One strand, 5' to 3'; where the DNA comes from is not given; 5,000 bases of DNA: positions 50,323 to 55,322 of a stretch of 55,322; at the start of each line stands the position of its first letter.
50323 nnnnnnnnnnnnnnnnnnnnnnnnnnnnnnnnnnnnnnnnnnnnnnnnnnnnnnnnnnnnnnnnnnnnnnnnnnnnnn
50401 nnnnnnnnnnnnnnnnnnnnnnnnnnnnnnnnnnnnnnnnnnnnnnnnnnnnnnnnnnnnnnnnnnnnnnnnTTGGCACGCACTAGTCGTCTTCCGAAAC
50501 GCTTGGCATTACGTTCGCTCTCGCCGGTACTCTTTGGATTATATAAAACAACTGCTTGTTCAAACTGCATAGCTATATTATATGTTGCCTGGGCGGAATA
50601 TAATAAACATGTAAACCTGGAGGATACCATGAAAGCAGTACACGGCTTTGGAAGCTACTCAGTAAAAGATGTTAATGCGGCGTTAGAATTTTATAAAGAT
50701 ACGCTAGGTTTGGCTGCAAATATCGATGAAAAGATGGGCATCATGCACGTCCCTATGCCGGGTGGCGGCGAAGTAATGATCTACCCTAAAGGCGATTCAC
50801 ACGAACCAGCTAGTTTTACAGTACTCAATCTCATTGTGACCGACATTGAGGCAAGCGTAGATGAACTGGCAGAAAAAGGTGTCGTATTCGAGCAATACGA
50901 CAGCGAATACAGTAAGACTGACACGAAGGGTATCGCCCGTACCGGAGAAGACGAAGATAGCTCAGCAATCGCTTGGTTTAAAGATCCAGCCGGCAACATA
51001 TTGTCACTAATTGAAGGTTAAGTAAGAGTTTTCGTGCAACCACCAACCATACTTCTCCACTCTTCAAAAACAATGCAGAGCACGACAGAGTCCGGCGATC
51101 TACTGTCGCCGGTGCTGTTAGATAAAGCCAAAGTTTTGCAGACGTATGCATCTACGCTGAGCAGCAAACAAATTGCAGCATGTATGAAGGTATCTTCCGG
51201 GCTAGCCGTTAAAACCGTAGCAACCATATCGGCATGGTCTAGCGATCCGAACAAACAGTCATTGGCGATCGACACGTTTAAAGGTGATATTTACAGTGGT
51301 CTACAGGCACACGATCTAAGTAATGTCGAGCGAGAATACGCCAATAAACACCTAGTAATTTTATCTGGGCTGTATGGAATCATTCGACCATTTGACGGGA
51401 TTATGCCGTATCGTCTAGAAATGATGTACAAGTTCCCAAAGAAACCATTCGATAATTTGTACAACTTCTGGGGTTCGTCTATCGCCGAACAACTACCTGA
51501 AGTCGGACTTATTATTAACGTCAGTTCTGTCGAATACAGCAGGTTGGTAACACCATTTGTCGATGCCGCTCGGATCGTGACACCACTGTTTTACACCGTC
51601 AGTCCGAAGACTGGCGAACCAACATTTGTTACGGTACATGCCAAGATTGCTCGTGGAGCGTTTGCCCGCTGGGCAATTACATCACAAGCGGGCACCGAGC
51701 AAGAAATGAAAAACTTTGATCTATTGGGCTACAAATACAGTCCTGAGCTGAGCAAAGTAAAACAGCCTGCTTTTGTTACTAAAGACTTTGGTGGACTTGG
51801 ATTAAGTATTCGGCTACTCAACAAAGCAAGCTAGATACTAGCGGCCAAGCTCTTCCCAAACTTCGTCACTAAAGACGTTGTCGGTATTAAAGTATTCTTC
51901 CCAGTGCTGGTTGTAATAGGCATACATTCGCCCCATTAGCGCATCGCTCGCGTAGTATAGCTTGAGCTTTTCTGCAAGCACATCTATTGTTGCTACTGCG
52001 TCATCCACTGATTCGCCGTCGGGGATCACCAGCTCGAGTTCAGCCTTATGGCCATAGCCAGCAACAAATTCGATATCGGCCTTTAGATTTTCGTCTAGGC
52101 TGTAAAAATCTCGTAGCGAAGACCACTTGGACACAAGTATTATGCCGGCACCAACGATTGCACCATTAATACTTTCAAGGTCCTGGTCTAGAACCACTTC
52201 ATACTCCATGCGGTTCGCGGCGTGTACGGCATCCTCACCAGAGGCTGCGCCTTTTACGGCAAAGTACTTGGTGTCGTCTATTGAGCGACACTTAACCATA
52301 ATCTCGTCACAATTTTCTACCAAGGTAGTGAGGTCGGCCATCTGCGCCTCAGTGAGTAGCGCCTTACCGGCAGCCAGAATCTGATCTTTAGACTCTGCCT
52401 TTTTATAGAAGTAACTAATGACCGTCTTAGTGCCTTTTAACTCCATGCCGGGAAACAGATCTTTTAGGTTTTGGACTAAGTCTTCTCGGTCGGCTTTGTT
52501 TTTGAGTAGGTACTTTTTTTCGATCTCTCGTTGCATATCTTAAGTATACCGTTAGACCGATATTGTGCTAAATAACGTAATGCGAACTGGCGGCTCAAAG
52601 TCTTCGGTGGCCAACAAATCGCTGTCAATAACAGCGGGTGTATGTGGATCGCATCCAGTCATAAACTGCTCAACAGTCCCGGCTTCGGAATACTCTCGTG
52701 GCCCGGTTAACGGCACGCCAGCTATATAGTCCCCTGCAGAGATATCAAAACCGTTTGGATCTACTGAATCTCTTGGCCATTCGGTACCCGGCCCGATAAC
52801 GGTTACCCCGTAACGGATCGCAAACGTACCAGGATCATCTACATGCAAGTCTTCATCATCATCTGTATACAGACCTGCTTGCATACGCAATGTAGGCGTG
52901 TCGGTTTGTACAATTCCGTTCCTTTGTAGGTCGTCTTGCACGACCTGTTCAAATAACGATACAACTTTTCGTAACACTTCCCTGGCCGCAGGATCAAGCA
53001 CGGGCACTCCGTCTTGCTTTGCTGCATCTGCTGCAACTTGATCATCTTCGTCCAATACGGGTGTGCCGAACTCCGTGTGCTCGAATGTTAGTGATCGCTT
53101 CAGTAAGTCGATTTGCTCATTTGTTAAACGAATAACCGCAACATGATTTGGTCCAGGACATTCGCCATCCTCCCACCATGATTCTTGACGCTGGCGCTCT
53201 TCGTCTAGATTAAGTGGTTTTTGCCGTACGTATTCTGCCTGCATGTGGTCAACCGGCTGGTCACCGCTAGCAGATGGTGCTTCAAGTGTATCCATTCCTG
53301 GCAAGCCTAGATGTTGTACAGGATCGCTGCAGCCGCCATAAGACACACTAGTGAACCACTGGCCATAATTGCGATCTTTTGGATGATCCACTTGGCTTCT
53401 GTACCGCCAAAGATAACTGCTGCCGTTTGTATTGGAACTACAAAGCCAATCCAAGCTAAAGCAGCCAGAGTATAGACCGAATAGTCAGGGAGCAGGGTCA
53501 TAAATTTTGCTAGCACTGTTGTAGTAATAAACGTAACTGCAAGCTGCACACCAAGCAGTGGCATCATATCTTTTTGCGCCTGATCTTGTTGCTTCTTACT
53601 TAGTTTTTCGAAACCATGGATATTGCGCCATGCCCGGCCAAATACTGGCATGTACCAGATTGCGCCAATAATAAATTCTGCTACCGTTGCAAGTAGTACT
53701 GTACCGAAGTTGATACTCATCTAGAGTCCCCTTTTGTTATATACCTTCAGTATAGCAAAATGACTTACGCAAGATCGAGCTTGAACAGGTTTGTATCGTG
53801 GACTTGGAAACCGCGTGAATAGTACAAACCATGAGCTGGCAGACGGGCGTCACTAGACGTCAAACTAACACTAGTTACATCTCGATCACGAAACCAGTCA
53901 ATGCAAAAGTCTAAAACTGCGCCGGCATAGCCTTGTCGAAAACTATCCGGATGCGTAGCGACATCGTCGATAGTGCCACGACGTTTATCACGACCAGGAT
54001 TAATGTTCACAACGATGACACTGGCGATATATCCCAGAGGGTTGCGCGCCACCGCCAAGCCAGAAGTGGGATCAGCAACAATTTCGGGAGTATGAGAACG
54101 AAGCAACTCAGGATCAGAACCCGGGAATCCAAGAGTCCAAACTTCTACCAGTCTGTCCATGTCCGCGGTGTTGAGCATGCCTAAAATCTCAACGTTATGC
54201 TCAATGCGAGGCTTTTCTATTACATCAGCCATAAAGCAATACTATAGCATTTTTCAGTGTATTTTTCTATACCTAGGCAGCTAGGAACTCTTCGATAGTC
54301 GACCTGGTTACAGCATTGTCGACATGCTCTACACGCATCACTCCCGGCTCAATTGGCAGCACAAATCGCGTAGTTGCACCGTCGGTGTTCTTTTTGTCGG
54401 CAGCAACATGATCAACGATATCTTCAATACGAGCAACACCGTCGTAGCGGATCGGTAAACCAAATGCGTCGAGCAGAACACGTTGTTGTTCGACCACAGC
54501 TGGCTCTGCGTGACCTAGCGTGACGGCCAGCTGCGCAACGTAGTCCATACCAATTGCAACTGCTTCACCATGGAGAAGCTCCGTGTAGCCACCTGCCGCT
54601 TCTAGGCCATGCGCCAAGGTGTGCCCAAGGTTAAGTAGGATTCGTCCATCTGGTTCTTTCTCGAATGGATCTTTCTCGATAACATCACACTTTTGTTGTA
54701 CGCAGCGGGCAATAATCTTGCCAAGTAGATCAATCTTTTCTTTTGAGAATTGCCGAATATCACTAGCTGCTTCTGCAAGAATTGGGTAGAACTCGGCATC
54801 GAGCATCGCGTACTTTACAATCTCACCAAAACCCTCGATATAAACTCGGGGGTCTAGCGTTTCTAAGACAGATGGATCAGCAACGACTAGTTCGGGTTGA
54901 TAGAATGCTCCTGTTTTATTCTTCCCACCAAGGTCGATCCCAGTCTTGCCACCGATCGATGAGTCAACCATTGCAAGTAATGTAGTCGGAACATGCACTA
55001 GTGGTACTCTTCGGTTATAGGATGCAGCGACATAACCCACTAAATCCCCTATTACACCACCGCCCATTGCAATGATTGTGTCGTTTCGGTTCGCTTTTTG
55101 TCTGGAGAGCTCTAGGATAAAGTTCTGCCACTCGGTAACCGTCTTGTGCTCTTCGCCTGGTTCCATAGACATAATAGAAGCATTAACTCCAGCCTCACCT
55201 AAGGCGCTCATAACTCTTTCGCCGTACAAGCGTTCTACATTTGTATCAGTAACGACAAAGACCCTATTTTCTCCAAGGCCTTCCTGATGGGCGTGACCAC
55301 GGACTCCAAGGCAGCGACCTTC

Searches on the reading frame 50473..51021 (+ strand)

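Call 23: search_protein_families(library=pfam, proteins=[window:50473-51021:+], max_evalue=0.01)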
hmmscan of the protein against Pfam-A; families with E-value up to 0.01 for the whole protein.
window:50473-51021:+ (182 aa): 2 families
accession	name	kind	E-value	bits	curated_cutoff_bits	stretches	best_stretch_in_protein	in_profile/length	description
PF00903.31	Glyoxalase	-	1.6e-07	32.1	20.6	1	63-177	8-119/121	Glyoxalase/Bleomycin resistance protein/Dioxygenase superfamily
PF22677.2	Ble-like_N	-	9.1e-05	22.6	24.5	0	64-83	9-28/41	Bleomycin resistance protein-like N-terminal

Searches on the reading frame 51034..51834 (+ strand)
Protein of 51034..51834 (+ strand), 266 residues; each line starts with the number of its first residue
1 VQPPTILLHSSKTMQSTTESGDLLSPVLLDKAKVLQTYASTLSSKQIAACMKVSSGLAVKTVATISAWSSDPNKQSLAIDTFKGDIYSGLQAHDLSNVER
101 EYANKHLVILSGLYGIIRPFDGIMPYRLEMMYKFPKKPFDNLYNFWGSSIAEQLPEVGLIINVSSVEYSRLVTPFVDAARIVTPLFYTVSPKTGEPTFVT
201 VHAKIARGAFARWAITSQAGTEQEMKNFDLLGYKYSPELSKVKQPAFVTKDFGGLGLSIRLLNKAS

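Call 23: search_protein_families(library=pfam, proteins=[window:51034-51834:+], max_evalue=0.01)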
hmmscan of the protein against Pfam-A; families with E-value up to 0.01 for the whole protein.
window:51034-51834:+ (266 aa): 1 family
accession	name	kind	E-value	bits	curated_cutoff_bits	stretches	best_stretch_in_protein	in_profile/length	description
PF03883.20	H2O2_YaaD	-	4e-60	203.7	29.6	1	6-238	3-235/236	Peroxide stress protein YaaA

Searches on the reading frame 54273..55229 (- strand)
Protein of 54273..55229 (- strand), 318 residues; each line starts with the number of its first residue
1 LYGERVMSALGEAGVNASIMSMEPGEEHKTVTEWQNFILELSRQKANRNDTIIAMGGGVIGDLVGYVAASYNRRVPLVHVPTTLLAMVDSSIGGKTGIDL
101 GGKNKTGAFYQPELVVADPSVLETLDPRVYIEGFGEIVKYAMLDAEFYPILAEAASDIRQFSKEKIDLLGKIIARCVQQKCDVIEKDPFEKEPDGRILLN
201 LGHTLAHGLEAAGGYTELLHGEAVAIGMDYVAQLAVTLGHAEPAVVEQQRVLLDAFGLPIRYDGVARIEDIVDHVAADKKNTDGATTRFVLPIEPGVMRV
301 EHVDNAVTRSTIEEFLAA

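Call 23: search_protein_families(library=pfam, proteins=[window:54273-55229:-], max_evalue=0.01)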
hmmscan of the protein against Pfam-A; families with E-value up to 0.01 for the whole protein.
window:54273-55229:- (318 aa): 4 families
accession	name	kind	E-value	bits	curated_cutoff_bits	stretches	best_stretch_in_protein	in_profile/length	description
PF01761.26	DHQ_synthase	-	3.7e-39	133.4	24.2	1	20-130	2-113/115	3-dehydroquinate synthase N-terminal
PF24621.2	DHQS_C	-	6.7e-35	120.6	27.6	1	133-281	1-144/144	3-dehydroquinate synthase C-terminal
PF13685.12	Fe-ADH_2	-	1.6e-07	31.9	28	1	2-84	34-108/149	Iron-containing alcohol dehydrogenase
PF00465.25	Fe-ADH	-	0.00013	22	31.3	1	4-84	41-131/168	Iron-containing alcohol dehydrogenase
